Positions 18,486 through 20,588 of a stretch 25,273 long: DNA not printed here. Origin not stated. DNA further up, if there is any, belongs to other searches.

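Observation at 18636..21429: Dpm1-like polyprenyl-phosphate sugar synthase paired with a TMTC/PMT-like GT-C + TPR transferase and a secreted TPR protein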

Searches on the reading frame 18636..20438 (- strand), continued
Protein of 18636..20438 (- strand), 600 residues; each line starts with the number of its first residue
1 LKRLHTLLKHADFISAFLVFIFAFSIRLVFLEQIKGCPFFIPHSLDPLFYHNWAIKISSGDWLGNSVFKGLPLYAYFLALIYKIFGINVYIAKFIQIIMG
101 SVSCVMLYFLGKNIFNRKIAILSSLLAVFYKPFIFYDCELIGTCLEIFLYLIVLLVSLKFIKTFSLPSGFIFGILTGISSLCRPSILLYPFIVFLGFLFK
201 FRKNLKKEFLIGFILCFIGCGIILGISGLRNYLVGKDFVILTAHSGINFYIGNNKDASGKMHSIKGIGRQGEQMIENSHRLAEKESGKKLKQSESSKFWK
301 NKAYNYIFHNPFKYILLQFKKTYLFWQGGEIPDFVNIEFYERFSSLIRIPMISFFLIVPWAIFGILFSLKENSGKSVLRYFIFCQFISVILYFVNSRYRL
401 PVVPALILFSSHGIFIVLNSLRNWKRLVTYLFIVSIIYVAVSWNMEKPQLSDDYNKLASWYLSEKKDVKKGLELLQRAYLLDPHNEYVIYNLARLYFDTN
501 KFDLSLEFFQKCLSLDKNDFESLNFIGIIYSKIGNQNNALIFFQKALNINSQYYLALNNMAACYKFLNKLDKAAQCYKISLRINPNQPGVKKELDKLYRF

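Call 38: find_related_loci(query=A1, collection=genome_contigs, flank=8000)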
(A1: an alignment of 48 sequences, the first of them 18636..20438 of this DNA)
Query A1 (600 aa) in genome_contigs; peptide patterns used: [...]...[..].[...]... (x = any residue, [..] = any of these).
600 stretches matched a pattern (row limit reached: there are more); 579 encode a relative of the query (tblastn E <= 1e-3); the best 80 are kept; 80 distinct loci.
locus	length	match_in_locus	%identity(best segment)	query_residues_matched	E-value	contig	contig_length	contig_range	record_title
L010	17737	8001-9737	46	18-595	2e-180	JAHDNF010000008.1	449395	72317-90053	Bacterium isolate R3-B46 k141_224513, whole genome shotgun sequence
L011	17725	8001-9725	46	23-597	1e-167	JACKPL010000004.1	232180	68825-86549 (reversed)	MAG: bacterium isolate HK-STAS-UBP3-1 HK-STAS-UBP3-1_4, whole genome shotgun sequence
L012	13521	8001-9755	45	5-588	3e-162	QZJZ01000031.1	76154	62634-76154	MAG: Candidatus Auribacter fodinae isolate SURF_26 Ga0104751_1000351, whole genome shotgun sequence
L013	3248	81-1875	48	214-597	6e-123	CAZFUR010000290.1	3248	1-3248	MAG TPA_asm: uncultured bacterium isolate binchicken_co67_270 genome assembly, contig: NODE_41412_length_3248_cov_3.8421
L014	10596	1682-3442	34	12-586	6e-95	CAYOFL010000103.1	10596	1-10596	MAG TPA_asm: uncultured Ignavibacteria bacterium isolate binchicken_co211_253 genome assembly, contig: NODE_4449_length_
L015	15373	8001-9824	30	26-599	3e-91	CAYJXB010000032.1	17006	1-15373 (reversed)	MAG TPA_asm: uncultured Planctomycetia bacterium isolate ERP125453_co1_485 genome assembly, contig: NODE_3442_length_170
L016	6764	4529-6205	36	2-550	4e-89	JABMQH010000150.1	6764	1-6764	MAG: Candidatus Omnitrophota bacterium isolate bin.702 k141_5085197, whole genome shotgun sequence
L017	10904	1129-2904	33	18-595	1e-88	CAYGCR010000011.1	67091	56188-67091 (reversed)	MAG TPA_asm: uncultured Ignavibacteria bacterium isolate ERP108616_co2_224 genome assembly, contig: NODE_361_length_6709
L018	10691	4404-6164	33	17-598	2e-87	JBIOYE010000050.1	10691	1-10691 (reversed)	MAG: Candidatus Zixiibacteriota bacterium isolate MAG038 k127_2237460, whole genome shotgun sequence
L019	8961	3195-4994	31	18-599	2e-85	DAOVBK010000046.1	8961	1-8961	MAG TPA_asm: Candidatus Stahlbacteria bacterium isolate CSMAG_1003 CSMAG_1003_k141_2391826_length_8961_cov_5.3429, whole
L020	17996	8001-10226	33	17-583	1e-83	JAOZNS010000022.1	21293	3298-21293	MAG: Candidatus Zixiibacteriota bacterium isolate GMC4.concoct.267_sub GMC4_2265_length_21293_cov_6.942226, whole genome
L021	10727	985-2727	33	19-587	2e-83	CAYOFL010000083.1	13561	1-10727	MAG TPA_asm: uncultured Ignavibacteria bacterium isolate binchicken_co211_253 genome assembly, contig: NODE_3037_length_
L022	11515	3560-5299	30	12-588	5e-83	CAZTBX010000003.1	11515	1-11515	MAG TPA_asm: uncultured Planctomycetia bacterium isolate binchicken_co203_12 genome assembly, contig: k141_2456021, whol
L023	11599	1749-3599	30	26-597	3e-82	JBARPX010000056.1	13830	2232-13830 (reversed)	MAG: Candidatus Zixiibacteriota bacterium isolate MFD13424_ilm_asm_bin49 k127_283009, whole genome shotgun sequence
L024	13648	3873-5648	31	19-597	2e-81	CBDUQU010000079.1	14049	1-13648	MAG TPA_asm: uncultured bacterium isolate SRR22302359_binner13_Refined_3 genome assembly, contig: ERZ25073601.1032, whol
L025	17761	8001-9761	31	19-591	1e-81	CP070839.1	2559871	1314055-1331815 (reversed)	MAG: Candidatus Zixiibacteriota bacterium isolate bin1014 chromosome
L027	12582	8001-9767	30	12-587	1e-80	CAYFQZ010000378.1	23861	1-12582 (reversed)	MAG TPA_asm: uncultured Ignavibacteria bacterium isolate ERP108616_co1_151 genome assembly, contig: k119_154532, whole g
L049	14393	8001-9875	31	1-585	5e-72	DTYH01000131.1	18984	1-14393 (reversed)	MAG TPA_asm: Desulfobacterales bacterium isolate UWMA-0216 k99_2089324, whole genome shotgun sequence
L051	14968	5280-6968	30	26-585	2e-70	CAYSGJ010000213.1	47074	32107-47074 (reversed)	MAG TPA_asm: uncultured Desulfobacterales bacterium isolate SRP067234_co1_278 genome assembly, contig: k99_177090, whole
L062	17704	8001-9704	28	23-552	1e-67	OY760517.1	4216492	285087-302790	MAG: Melioribacteraceae bacterium isolate c8b6aad9-4aa7-488e-baf1-dd4234e1cecc genome assembly, chromosome: 1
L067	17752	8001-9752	30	10-588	3e-67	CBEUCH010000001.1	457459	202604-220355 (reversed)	MAG TPA_asm: uncultured bacterium isolate SRR19160658_binner12_Refined_30 genome assembly, contig: ERZ26800495.1, whole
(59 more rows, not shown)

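Call 41: search_protein_families(library=pfam, proteins=[L001:3657-4040:+, L001:4101-5555:+, L001:2316-3545:+, L002:980-1342:+, L004:538-951:+], max_evalue=1)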
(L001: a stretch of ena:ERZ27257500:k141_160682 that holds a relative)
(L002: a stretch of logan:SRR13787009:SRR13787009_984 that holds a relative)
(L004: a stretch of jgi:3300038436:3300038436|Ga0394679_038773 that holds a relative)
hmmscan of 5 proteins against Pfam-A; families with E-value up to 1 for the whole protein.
L001:3657-4040:+ (127 aa): 8 families
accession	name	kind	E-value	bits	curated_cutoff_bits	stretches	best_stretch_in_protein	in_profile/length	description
PF08274.17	Zn_Ribbon_YjdM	-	0.0028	18.1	30.8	1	60-83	3-26/30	PhnA Zinc-Ribbon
PF18256.6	HscB_4_cys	-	0.019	15.3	26.2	1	60-82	1-23/27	Co-chaperone HscB tetracysteine metal binding motif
PF12773.13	DZR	-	0.031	14.9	27.3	1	60-88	13-36/45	Double zinc ribbon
PF25144.1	Zn_ribbon_IFT122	-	0.075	13.3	27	1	59-84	5-30/45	IFT122, zinc ribbon domain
PF24445.1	DUF7564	-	0.12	13.3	32.2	1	60-85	6-32/76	Family of unknown function (DUF7564)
PF03604.18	Zn_ribbon_RPAB4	-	0.19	11.9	24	1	62-82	3-23/32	DNA directed RNA polymerase, 7 kDa subunit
PF11781.13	Zn_ribbon_RRN7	-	0.24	11.5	27.1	0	77-84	22-29/32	Zinc-finger of RNA-polymerase I-specific TFIIB, Rrn7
PF22601.2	RIM2a_ZnF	-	0.26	11.7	27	0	61-84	24-51/52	RIM2-alpha zinc finger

L001:4101-5555:+ (484 aa): 3 families
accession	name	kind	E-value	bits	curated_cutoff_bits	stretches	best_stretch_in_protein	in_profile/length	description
PF13231.12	PMT_2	-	2.3e-16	60.9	26.1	1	84-251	1-160/160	Dolichyl-phosphate-mannose-protein mannosyltransferase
PF02366.24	PMT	-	3.6e-09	37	22.7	1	97-245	62-228/245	Dolichyl-phosphate-mannose-protein mannosyltransferase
PF05268.17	GP38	-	0.27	11.5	25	1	295-334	35-74/218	Phage tail fibre adhesin Gp38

L001:2316-3545:+ (409 aa): 4 families
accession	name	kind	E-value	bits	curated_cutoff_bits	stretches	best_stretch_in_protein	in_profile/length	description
PF00534.26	Glycos_transf_1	-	2.3e-32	112.3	26.4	1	210-372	2-159/172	Glycosyl transferases group 1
PF13692.12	Glyco_trans_1_4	-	4.4e-23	82.5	27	1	224-365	2-136/142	Glycosyl transferases group 1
PF13439.12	Glyco_transf_4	-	1.5e-06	28.8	28.5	1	25-201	8-168/170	Glycosyltransferase Family 4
PF13477.12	Glyco_trans_4_2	-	0.0059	17.2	23.4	1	84-173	50-137/139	Glycosyl transferase 4-like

L002:980-1342:+ (120 aa): 3 families
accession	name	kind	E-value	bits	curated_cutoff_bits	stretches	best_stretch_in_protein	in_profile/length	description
PF14446.12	Prok-RING_1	-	0.017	15.5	29.1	1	56-79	5-27/54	Prokaryotic RING finger family 1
PF08274.17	Zn_Ribbon_YjdM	-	0.068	13.6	30.8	1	56-79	3-26/30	PhnA Zinc-Ribbon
PF03604.18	Zn_ribbon_RPAB4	-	0.17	12.1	24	1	58-78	3-23/32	DNA directed RNA polymerase, 7 kDa subunit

L004:538-951:+ (137 aa): 7 families
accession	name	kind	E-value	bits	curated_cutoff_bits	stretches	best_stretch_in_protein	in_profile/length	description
PF08274.17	Zn_Ribbon_YjdM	-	0.028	14.9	30.8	1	65-88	3-26/30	PhnA Zinc-Ribbon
PF22113.1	Mtrc-MtrF_II-IV_dom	-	0.045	13.7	30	1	66-119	8-60/176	Outer membrane cytochrome MtrC/MtrF-like, domains II/IV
PF14260.11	zf-C4pol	-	0.057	14.1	28.9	1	67-114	1-44/70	C4-type zinc-finger of DNA polymerase delta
PF18912.6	DZR_2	-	0.057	13.7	27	1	65-90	8-30/56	Double zinc ribbon domain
PF03604.18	Zn_ribbon_RPAB4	-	0.084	13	24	1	67-87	3-23/32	DNA directed RNA polymerase, 7 kDa subunit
PF04414.18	tRNA_deacylase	-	0.12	12.3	33.6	1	71-130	109-164/205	D-aminoacyl-tRNA deacylase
PF14522.11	Cytochrome_C7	-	0.14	12.5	24.8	1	62-89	39-67/67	Cytochrome c7 and related cytochrome c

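Call 52: search_solved_structures(query=L001:4101-5555:+, max_evalue=1, show_alignments=1)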
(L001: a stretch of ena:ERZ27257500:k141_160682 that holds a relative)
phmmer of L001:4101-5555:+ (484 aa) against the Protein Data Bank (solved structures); distinct sequences matched with E-value up to 1: 0.

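Call 65: search_protein_families(library=pfam, proteins=[L011:1815-3146:+, L011:3160-3780:+, L011:3789-5024:+, L011:5021-5434:+, L011:5447-6922:+, L011:6955-7920:+, L011:7917-9737:+, L011:9764-10417:+, L011:10820-11947:+], max_evalue=0.00001)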
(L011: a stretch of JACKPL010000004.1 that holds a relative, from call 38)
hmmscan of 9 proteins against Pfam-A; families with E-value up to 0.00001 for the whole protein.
L011:1815-3146:+ (443 aa): 14 families
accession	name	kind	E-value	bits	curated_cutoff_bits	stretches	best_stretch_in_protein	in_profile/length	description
PF01926.29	MMR_HSR1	-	5.4e-58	194.4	21.9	2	181-299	1-113/113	50S ribosome-binding GTPase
PF02421.24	FeoB_N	-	1.8e-26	93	27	2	10-165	2-156/156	Ferrous iron transport protein B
PF14714.11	KH_dom-like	-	3.4e-26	91.8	27.3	1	356-435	2-81/81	KH-domain-like of EngA bacterial GTPase enzymes, C-terminal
PF00009.33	GTP_EFTU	-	2.8e-25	89.4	26.5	2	181-349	5-186/188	Elongation factor Tu GTP binding domain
PF03193.22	RsgA_GTPase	-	1.2e-12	48.4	30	0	124-238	60-169/174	RsgA GTPase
PF00350.29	Dynamin_N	-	3.9e-12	46.9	27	0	182-217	1-35/168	Dynamin family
PF10662.15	PduV-EutP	-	8.5e-10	39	21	1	10-165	3-141/143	Ethanolamine utilisation - propanediol utilisation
PF04548.22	AIG1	-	1.7e-08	34.5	27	0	181-288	2-109/212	AIG1 family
PF00071.28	Ras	-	2.5e-08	34.1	21.6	0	181-345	1-156/162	Ras family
PF08477.19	Roc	-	3.4e-08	34.2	27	0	10-43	1-35/119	Ras of Complex, Roc, domain of DAPkinase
PF02492.25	cobW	-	9.5e-08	32.3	20.7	0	221-313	81-167/180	CobW/HypB/UreG, nucleotide-binding domain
PF16897.10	MMR_HSR1_Xtn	-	1.8e-07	31.5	35.2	0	64-170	2-105/106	C-terminal region of MMR_HSR1 domain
PF00005.33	ABC_tran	-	3.5e-06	28.1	25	0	181-224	13-56/137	ABC transporter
PF09439.16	SRPRB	-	6.4e-06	26.1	25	0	7-97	2-81/178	Signal recognition particle receptor beta subunit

L011:3160-3780:+ (206 aa): 1 family
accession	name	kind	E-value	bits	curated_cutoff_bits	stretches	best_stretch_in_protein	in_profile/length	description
PF02660.20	G3P_acyltransf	-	2.5e-53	180.9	24.1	1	10-193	2-164/164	Glycerol-3-phosphate acyltransferase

L011:3789-5024:+ (411 aa): 3 families
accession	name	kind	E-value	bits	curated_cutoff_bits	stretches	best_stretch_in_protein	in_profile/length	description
PF00534.26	Glycos_transf_1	-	1.9e-19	70.3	26.4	1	213-383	4-170/172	Glycosyl transferases group 1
PF13692.12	Glyco_trans_1_4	-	3.2e-16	60.3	27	1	225-371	2-141/142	Glycosyl transferases group 1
PF13439.12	Glyco_transf_4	-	4.5e-08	33.7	28.5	1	24-201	7-167/170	Glycosyltransferase Family 4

L011:5021-5434:+ (137 aa): 0 families

L011:5447-6922:+ (491 aa): 2 families
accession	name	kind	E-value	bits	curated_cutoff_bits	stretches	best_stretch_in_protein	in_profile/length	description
PF13231.12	PMT_2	-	2.6e-11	44.4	26.1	1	86-256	1-160/160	Dolichyl-phosphate-mannose-protein mannosyltransferase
PF02366.24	PMT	-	9.5e-10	38.9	22.7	1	79-252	35-229/245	Dolichyl-phosphate-mannose-protein mannosyltransferase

L011:6955-7920:+ (321 aa): 1 family
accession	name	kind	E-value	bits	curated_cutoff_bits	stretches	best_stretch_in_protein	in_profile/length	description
PF00535.33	Glycos_transf_2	-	2.7e-24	86.4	23.3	1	7-165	4-164/168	Glycosyl transferase family 2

L011:7917-9737:+ (606 aa): 14 families
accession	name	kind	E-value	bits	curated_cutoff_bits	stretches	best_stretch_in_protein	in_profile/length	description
PF00515.34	TPR_1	-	4.4e-22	77.4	27.8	1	527-559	2-34/34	Tetratricopeptide repeat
PF07719.23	TPR_2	-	8.6e-21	72.7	27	0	496-525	5-34/34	Tetratricopeptide repeat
PF14559.12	TPR_19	-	9.7e-17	61.5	25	2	471-524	4-57/68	Tetratricopeptide repeat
PF13181.12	TPR_8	-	4.6e-16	58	25.7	0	526-558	1-33/34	Tetratricopeptide repeat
PF13414.12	TPR_11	-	5.6e-13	48.8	26.8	0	472-505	8-41/42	TPR repeat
PF13424.12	TPR_12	-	9.2e-12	45.4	30.1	0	528-590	5-75/77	Tetratricopeptide repeat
PF13431.12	TPR_17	-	1.6e-10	40.8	24.4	0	549-580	2-33/34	Tetratricopeptide repeat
PF13374.12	TPR_10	-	9e-09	35.5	27.5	0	497-516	7-26/42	Tetratricopeptide repeat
PF13432.12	TPR_16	-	3.3e-08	34.3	32.7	0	470-524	9-63/65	Tetratricopeptide repeat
PF13231.12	PMT_2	-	3.9e-08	34.1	26.1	1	78-225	4-152/160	Dolichyl-phosphate-mannose-protein mannosyltransferase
PF13428.12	TPR_14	-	1.3e-07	32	23.5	0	569-602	10-43/44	Tetratricopeptide repeat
PF13174.12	TPR_6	-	4.9e-07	30.4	26.3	0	567-591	7-31/33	Tetratricopeptide repeat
PF25063.1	ARM_TT21_C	-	3.5e-06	27.5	35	0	462-513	133-185/209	Tetratricopeptide repeat protein 21 C-terminal ARM domain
PF13176.12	TPR_7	-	9.5e-06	25.8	27.9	0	462-490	4-31/36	Tetratricopeptide repeat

L011:9764-10417:+ (217 aa): 15 families
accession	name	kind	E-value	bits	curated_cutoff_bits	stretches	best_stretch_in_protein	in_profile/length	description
PF00515.34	TPR_1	-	4.8e-28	96.2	27.8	3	65-96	2-33/34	Tetratricopeptide repeat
PF07719.23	TPR_2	-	6.2e-27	91.9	27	1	137-168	3-34/34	Tetratricopeptide repeat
PF13181.12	TPR_8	-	9.5e-27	91.3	25.7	1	136-168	2-34/34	Tetratricopeptide repeat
PF13414.12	TPR_11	-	4.3e-20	71.6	26.8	0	142-181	1-40/42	TPR repeat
PF13424.12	TPR_12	-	3.6e-16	59.5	30.1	1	32-93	8-74/77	Tetratricopeptide repeat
PF13431.12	TPR_17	-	7.2e-16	57.5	24.4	0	50-84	2-33/34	Tetratricopeptide repeat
PF13428.12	TPR_14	-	7.5e-13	48.2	23.5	0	101-138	4-41/44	Tetratricopeptide repeat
PF14559.12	TPR_19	-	1.4e-12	48.2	25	0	150-195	6-51/68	Tetratricopeptide repeat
PF23914.1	TPR_CcmH_CycH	-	6.6e-10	39.5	42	1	104-198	56-150/158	Cytochrome c-type biogenesis protein H TPR domain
PF13432.12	TPR_16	-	7.4e-10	39.5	32.7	0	139-186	1-48/65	Tetratricopeptide repeat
PF13176.12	TPR_7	-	8.9e-10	38.3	27.9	0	67-90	2-27/36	Tetratricopeptide repeat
PF13174.12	TPR_6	-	2.2e-09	37.8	26.3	0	138-167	3-32/33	Tetratricopeptide repeat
PF13371.12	TPR_9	-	4.8e-09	36.5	35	0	106-169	3-63/73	Tetratricopeptide repeat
PF24575.1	TPR_Slam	-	6.2e-06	27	35.2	0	149-190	25-66/104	Surface lipoprotein assembly modifier, N-terminal TPR repeats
PF12895.13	ANAPC3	-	6.8e-06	26.7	27.2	0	113-193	4-80/82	Anaphase-promoting complex, cyclosome, subunit 3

L011:10820-11947:+ (375 aa): 2 families
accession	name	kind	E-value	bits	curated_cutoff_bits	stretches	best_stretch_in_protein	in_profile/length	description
PF00425.24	Chorismate_bind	-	6e-95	318.1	27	1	101-356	2-257/257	chorismate binding enzyme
PF04715.19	Anth_synt_I_N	-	8e-10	39.6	23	1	1-45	96-140/140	Anthranilate synthase component I, N terminal region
